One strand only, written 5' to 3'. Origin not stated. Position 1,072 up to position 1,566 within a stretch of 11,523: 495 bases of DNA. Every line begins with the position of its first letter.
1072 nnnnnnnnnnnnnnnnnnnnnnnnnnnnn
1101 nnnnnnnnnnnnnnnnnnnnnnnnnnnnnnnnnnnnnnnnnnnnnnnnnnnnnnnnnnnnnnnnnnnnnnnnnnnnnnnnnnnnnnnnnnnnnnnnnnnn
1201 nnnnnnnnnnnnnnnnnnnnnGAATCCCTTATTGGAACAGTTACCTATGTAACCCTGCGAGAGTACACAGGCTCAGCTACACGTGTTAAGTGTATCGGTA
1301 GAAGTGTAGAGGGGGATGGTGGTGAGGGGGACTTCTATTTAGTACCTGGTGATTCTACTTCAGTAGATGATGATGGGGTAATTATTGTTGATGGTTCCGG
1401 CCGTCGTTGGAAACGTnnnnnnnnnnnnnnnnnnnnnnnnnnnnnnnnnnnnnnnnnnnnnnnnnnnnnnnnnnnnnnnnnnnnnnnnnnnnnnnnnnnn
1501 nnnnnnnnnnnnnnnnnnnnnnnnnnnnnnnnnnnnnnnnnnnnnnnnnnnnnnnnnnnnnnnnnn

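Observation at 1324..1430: Conserved neck motif preceding the beta-helix in three of four spikes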

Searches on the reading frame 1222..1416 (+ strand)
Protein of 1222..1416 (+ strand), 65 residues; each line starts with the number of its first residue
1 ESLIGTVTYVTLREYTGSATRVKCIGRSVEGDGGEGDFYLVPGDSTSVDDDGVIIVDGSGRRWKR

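Call 23: search_solved_structures(query=A2, max_evalue=1, show_alignments=5)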
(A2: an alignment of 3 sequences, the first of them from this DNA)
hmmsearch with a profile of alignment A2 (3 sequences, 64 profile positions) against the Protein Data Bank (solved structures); distinct sequences matched with E-value up to 1: 16.
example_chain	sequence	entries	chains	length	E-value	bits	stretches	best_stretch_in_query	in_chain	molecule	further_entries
5w5p_A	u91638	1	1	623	1.9e-08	37.4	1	17-64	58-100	Tail fiber protein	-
5w6p_A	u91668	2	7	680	3.7e-05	26.9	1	1-64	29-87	tailspike protein 2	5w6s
6w4q_A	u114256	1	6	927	6e-05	26.2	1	1-64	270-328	Tail fiber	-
7xyc_A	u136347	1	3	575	0.00019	24.6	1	14-64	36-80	phage tail fiber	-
23sh_B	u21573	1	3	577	0.0012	22.1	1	18-64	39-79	tail spike gp1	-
8iq9_A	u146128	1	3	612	0.0012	22.1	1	18-64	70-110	K2-2 TSP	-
8iqe_A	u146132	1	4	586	0.0014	21.9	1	18-64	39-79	K2-VCL6 TSP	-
8iq5_A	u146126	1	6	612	0.0015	21.8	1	18-64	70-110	K2-2 TSP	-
7vyv_A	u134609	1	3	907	0.0016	21.6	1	2-63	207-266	Depolymerase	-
7lzj_A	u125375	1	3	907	0.0016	21.6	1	2-63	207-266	Depolymerase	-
7vz3_A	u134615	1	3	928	0.0017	21.6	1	2-63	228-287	Depolymerase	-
9k4a_A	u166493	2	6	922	0.0093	19.2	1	32-64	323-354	Depolymerase, capsule K1-specific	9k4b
7sz8_A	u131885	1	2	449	0.2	14.9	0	29-43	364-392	Cadherin EGF LAG seven-pass G-type receptor 1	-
2x8r_A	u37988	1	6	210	0.32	14.3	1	15-48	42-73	GLYCOSYL HYDROLASE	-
5h4p_w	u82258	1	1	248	0.39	14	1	1-42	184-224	60S ribosomal export protein NMD3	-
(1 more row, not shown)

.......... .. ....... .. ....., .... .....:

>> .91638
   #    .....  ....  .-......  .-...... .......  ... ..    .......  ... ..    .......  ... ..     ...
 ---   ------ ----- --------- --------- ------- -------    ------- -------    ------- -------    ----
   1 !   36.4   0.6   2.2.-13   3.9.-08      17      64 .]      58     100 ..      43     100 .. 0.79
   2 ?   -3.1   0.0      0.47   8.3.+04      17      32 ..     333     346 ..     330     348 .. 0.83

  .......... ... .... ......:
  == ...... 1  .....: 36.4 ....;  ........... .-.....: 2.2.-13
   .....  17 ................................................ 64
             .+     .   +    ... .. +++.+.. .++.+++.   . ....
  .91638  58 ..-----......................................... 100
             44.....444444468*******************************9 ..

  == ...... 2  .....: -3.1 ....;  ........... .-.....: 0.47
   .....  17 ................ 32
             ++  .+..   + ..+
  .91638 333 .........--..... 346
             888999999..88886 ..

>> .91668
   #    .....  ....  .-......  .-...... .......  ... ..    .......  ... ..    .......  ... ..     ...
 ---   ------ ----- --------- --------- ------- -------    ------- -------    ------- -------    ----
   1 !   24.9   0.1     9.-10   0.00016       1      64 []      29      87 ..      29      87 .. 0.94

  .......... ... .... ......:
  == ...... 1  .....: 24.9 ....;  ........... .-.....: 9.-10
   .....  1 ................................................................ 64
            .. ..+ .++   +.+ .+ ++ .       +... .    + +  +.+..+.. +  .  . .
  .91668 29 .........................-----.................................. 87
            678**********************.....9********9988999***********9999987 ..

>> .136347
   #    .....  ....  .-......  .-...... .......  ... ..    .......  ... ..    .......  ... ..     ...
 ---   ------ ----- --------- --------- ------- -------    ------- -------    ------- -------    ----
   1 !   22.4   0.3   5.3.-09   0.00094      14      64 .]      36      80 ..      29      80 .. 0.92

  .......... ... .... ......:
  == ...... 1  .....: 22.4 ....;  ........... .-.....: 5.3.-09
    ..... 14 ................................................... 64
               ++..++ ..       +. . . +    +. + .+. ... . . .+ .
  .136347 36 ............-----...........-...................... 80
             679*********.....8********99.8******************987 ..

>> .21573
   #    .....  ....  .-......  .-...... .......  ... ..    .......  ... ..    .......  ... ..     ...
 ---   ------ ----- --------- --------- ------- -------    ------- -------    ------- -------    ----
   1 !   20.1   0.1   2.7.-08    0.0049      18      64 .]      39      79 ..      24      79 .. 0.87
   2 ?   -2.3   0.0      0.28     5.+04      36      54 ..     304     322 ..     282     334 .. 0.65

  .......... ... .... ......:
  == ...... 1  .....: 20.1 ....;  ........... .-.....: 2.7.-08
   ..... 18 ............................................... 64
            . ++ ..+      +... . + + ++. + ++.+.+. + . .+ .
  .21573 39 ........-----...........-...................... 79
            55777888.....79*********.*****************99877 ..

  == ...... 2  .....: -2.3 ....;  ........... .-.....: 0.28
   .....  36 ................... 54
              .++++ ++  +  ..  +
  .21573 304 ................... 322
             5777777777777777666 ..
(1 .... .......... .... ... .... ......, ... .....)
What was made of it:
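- A three-sequence profile made from the window alone finds TSP2 270-328 exactly, and AM24 at E=2e-8 (call 23).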

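Call 44: search_protein_representatives(alignment_id=A5)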
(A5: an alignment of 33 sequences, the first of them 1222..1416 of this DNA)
Query: 33 sequences, 68 profile positions. Proteins with E-value up to 0.001 (for the whole library): 9679; up to 1e-10: 1941; up to 1e-30: 0. The best 150 are listed.
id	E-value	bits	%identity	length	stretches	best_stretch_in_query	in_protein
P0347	6.3e-30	119.2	-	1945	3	8-68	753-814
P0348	4.2e-29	116.5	-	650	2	2-68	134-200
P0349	1.7e-27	111.4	-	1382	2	6-68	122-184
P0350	2.1e-27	111.1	-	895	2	5-68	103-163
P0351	3.5e-26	107.2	-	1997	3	5-68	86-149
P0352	1.3e-25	105.4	-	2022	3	9-68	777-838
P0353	9.6e-25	102.6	-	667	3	7-68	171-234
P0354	1.3e-24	102.2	-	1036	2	4-68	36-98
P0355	1.8e-24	101.7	-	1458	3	8-68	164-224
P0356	2.5e-24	101.3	-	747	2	8-68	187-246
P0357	3.2e-24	100.9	-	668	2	4-68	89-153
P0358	3.7e-24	100.7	-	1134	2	5-68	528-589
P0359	4.2e-24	100.5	-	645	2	3-68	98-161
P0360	4.6e-24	100.4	-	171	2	6-68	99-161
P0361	1.0e-23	99.3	-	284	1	1-68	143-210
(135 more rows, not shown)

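Call 58: search_protein_families(library=phrogs, proteins=[window:1222-1416:+], max_evalue=0.001)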
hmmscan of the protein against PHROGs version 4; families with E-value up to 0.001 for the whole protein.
window:1222-1416:+ (65 aa): 5 families
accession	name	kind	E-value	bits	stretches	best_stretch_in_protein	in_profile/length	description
phrog_19253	-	unknown function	6.2e-06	25.9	1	20-64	258-302/806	-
phrog_38183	-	tail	8.8e-06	25.3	1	27-65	196-234/643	tail protein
phrog_33504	-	unknown function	1.6e-05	24.6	1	27-65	159-197/604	-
phrog_9823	-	tail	3.2e-05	23.5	1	13-65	157-215/725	tail fiber protein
phrog_2477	-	unknown function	0.00012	21.8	1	8-65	222-274/600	-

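Call 62: search_solved_structures(query=A5, max_evalue=0.01, show_alignments=0)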
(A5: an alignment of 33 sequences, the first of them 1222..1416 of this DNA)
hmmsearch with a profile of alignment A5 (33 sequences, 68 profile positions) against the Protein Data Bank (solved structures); distinct sequences matched with E-value up to 0.01: 18.
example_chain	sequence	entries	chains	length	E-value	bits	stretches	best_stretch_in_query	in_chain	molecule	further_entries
5w6p_A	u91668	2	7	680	3e-20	75.3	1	2-68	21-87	tailspike protein 2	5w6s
6w4q_A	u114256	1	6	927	5.7e-20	74.4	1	2-68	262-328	Tail fiber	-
5w5p_A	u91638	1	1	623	6.2e-18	67.9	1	8-68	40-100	Tail fiber protein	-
5w6h_A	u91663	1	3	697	1.7e-11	47.3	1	2-68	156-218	tailspike protein 4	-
23sh_B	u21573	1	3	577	6.6e-10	42.2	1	6-68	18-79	tail spike gp1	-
8iqe_A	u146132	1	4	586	6.6e-10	42.2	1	6-68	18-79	K2-VCL6 TSP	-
8iq9_A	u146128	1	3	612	6.9e-10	42.1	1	6-68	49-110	K2-2 TSP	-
8iq5_A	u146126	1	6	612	7e-10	42.1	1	6-68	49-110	K2-2 TSP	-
7xyc_A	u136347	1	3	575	2.1e-07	34.2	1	9-68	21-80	phage tail fiber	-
9k4a_A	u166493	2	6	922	4.8e-07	33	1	10-68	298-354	Depolymerase, capsule K1-specific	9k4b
7vyv_A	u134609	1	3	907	4.2e-06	30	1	3-59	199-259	Depolymerase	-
7lzj_A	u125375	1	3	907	4.3e-06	30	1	3-59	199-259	Depolymerase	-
7vz3_A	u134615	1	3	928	4.4e-06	29.9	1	3-59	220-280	Depolymerase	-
6tgf_F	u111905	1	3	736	5.9e-05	26.3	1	2-59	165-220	Exopolysaccharide biosynthesis protein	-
8oq0_A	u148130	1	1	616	6.2e-05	26.2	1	18-59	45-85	Tailspike protein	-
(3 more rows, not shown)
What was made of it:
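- Closest known: 'Connection domain' of Klebsiella depolymerase Depo32 / DpK2. Same: Matched by the module profile at E = 4e-6 (call 62).
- A 33-sequence profile hits TSP2, AM24, TSP4, K2-2 TSP, 23SH gp1, Kp7 gp52, K64-1 S2-4, DpK2/Depo32, WceF, APK09 gp48 and Fri1 gp49 (call 62). Profile hits to solved structures reach E = 3e-20 (call 62).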
